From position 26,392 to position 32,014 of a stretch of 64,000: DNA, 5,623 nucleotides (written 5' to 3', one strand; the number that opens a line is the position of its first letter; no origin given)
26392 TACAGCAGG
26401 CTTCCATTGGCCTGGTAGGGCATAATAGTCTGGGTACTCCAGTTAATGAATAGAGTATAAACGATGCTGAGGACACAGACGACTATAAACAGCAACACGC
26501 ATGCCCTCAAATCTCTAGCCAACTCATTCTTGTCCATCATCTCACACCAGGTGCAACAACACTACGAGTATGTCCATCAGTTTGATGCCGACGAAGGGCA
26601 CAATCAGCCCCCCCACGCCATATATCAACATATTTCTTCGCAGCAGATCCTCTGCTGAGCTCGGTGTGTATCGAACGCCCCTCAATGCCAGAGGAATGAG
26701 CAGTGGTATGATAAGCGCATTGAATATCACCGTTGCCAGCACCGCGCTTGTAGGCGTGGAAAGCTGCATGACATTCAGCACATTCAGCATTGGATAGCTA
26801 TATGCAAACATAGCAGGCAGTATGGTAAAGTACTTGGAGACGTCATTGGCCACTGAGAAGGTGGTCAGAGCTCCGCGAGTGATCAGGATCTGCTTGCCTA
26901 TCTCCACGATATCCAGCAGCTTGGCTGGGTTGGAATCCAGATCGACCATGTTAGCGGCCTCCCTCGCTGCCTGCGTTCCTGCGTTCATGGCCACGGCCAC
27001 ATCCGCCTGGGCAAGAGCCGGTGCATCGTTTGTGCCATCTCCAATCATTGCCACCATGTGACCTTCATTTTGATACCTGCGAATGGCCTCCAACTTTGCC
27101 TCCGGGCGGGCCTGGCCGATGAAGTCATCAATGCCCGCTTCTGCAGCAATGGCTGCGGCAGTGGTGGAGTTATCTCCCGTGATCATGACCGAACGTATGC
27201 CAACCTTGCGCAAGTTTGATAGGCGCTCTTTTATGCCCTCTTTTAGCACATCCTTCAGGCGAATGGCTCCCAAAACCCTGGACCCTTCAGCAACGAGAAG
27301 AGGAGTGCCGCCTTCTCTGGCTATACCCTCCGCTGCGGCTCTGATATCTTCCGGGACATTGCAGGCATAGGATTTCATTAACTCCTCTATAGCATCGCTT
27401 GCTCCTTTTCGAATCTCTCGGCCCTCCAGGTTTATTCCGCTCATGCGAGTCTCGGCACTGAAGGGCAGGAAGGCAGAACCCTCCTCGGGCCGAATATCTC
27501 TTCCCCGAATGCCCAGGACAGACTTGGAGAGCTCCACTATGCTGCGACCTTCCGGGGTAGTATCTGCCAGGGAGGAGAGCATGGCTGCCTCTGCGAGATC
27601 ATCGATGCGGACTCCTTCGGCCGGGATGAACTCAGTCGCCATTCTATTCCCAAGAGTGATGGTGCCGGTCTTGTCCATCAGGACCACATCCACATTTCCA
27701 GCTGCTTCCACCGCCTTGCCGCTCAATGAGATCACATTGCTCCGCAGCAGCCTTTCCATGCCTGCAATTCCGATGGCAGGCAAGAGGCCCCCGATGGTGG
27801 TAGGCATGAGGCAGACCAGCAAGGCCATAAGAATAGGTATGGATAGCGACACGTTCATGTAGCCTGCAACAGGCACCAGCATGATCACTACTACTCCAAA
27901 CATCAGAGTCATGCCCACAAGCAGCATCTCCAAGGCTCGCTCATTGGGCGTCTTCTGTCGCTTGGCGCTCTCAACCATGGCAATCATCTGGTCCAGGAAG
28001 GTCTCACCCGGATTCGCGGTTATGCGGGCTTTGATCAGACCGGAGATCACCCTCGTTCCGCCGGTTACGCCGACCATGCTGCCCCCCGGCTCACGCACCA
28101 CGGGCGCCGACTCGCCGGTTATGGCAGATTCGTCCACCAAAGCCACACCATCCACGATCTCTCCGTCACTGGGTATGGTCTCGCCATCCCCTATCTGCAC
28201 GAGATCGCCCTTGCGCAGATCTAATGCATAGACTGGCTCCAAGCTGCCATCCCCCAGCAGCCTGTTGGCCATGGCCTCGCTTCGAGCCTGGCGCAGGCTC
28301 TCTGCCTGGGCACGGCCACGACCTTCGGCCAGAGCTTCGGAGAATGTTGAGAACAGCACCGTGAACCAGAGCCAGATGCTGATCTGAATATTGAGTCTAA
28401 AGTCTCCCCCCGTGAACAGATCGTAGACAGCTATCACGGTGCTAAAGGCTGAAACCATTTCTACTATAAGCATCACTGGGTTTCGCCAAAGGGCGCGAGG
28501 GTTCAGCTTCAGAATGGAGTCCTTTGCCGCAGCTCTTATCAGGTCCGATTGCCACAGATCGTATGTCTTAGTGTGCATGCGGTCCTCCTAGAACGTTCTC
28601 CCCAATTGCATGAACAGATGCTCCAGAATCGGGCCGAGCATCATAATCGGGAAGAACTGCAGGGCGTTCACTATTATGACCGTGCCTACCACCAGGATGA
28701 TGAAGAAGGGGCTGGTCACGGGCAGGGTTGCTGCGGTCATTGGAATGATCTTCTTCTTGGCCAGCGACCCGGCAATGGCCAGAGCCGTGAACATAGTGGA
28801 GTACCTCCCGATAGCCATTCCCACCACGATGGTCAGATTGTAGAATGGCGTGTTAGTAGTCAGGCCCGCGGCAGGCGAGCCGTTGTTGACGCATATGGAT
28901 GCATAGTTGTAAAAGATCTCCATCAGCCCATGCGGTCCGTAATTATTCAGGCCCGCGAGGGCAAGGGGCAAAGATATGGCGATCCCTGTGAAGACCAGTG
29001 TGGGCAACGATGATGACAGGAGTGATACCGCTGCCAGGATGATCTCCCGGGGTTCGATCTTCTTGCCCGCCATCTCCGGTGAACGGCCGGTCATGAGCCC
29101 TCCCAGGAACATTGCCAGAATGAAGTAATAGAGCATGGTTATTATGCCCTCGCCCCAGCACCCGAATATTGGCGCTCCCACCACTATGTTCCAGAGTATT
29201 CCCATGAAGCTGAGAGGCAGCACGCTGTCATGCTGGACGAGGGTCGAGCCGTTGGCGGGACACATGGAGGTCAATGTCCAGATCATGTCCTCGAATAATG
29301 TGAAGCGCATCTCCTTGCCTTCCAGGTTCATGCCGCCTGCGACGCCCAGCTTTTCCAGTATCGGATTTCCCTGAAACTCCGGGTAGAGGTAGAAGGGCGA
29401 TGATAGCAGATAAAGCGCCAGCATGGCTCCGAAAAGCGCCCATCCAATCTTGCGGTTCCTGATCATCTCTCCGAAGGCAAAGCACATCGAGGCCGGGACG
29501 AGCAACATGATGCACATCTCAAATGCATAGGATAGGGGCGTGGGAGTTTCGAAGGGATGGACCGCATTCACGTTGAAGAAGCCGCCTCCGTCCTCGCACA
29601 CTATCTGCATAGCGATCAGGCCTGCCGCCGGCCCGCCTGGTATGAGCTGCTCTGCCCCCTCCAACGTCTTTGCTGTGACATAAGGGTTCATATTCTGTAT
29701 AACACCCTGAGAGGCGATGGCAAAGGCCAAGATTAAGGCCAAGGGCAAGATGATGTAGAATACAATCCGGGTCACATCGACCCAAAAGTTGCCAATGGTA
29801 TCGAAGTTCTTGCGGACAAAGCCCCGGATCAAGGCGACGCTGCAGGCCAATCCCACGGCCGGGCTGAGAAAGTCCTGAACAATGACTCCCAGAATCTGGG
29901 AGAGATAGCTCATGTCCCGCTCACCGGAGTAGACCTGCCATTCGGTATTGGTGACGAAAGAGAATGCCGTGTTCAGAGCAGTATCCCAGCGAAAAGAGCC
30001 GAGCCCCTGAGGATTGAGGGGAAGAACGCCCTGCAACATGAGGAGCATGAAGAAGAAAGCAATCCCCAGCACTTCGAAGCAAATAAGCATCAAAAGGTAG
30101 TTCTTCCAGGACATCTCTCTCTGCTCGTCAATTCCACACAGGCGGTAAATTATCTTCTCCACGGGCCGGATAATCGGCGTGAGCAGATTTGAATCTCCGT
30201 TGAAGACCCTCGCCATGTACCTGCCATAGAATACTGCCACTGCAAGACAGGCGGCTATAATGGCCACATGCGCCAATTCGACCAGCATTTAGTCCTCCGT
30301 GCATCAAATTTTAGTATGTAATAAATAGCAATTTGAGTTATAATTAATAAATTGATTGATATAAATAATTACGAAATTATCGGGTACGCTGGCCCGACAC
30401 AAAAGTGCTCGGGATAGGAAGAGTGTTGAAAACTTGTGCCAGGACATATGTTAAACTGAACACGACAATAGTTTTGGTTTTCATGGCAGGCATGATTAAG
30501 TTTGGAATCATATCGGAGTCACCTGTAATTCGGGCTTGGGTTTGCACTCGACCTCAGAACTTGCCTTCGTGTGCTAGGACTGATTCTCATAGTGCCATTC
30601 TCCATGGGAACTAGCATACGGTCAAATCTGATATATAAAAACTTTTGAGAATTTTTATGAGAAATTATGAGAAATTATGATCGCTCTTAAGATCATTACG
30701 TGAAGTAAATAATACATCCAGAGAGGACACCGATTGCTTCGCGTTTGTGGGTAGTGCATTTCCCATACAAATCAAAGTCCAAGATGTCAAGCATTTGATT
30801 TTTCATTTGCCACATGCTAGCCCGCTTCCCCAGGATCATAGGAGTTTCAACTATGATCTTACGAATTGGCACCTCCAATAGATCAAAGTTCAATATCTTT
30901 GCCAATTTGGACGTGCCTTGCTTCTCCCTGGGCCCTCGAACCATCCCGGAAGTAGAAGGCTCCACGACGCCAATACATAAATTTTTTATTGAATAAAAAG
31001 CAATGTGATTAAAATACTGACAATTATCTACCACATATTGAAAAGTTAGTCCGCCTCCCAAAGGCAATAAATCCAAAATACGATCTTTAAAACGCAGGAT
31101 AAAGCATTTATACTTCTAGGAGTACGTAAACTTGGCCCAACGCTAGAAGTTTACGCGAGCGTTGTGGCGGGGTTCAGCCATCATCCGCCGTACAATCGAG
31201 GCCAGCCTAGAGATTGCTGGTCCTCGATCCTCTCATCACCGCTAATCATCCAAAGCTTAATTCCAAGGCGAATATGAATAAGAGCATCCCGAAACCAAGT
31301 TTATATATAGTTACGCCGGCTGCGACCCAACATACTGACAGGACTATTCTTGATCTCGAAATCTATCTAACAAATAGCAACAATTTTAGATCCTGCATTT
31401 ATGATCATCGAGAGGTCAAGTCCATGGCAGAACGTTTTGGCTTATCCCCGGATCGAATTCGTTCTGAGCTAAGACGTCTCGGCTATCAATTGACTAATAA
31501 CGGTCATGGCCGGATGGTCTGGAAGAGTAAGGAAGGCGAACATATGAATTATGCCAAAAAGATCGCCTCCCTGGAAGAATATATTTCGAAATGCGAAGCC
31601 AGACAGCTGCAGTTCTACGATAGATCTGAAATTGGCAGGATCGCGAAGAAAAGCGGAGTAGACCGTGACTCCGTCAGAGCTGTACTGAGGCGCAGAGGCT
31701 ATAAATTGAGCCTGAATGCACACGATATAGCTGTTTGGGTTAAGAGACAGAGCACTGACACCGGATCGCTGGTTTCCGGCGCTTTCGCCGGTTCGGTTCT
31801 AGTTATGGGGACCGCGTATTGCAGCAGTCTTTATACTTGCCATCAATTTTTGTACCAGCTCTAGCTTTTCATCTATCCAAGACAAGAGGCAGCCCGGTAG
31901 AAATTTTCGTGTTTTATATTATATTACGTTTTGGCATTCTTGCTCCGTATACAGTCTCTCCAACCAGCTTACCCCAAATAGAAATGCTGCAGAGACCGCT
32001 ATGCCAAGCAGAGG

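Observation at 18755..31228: Repeated promoter-palindrome-hairpin element with a structure-conserved terminal stem: candidate new ncRNA or regulatory RNA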

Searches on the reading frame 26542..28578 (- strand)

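Call 10: search_protein_families(library=pfam, proteins=[window:26542-28578:-])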
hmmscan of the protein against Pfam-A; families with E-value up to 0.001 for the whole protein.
window:26542-28578:- (678 aa): 4 families
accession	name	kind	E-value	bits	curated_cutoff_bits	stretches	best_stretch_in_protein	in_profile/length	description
PF00122.25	E1-E2_ATPase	-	2.2e-30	106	28.1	1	104-279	7-180/181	E1-E2 ATPase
PF00702.32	Hydrolase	-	1.7e-29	104.1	26.4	1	296-526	1-191/191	haloacid dehalogenase-like hydrolase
PF12710.13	HAD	-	8.7e-07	30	27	1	415-522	57-188/189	haloacid dehalogenase-like hydrolase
PF08282.18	Hydrolase_3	-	8.9e-05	22.8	20.9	1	500-545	197-242/255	haloacid dehalogenase-like hydrolase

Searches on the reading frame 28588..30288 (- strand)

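Call 10: search_protein_families(library=pfam, proteins=[window:28588-30288:-])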
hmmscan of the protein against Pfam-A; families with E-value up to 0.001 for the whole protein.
window:28588-30288:- (566 aa): 1 family
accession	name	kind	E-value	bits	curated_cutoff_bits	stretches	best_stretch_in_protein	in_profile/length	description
PF03814.21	KdpA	-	6.1e-192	639.1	22.6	1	9-558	2-548/548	Potassium-transporting ATPase A subunit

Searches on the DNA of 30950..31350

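Call 8: search_rna_families(source=window, start=30950, end=31350, threshold=evalue, max_evalue=10)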
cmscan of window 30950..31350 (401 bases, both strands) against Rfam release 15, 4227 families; matches with E-value up to 10: 2.
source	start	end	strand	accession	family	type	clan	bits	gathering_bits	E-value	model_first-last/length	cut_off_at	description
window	31175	31223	-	RF01795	FourU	Cis-reg; thermoregulator;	-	15.3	60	2.2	1-65/65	no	FourU thermometer RNA element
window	30950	31047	-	RF02777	OppA_thermometer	Cis-reg; thermoregulator;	-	8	290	8.7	1-100/304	3'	OppA 5' UTR thermometer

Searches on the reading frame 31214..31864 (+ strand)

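Call 10: search_protein_families(library=pfam, proteins=[window:31214-31864:+])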
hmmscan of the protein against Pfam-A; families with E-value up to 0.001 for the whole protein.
window:31214-31864:+ (216 aa): 1 family
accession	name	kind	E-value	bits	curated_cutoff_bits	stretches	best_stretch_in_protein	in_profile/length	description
PF13730.12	HTH_36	-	0.00064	19.9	25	0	68-89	28-49/55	Helix-turn-helix domain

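Call 28: search_protein_families(library=pfam, proteins=[window:31274-31864:+], max_evalue=0.01)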
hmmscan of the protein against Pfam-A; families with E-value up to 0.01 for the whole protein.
window:31274-31864:+ (196 aa): 3 families
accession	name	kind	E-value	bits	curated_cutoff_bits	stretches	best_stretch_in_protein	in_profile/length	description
PF13730.12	HTH_36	-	0.00049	20.3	25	0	48-69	28-49/55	Helix-turn-helix domain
PF13518.12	HTH_28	-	0.001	19.5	25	0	45-68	12-35/52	Helix-turn-helix domain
PF24410.1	wHTH-HSP90_Na-assoc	-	0.0017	19.1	23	0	50-71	34-55/55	wHTH-Hsp90_Na associated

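Call 38: search_protein_families(library=ncbifam, proteins=[window:31274-31864:+], max_evalue=0.01)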
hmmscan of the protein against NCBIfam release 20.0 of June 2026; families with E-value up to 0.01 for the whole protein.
window:31274-31864:+ (196 aa): 0 families
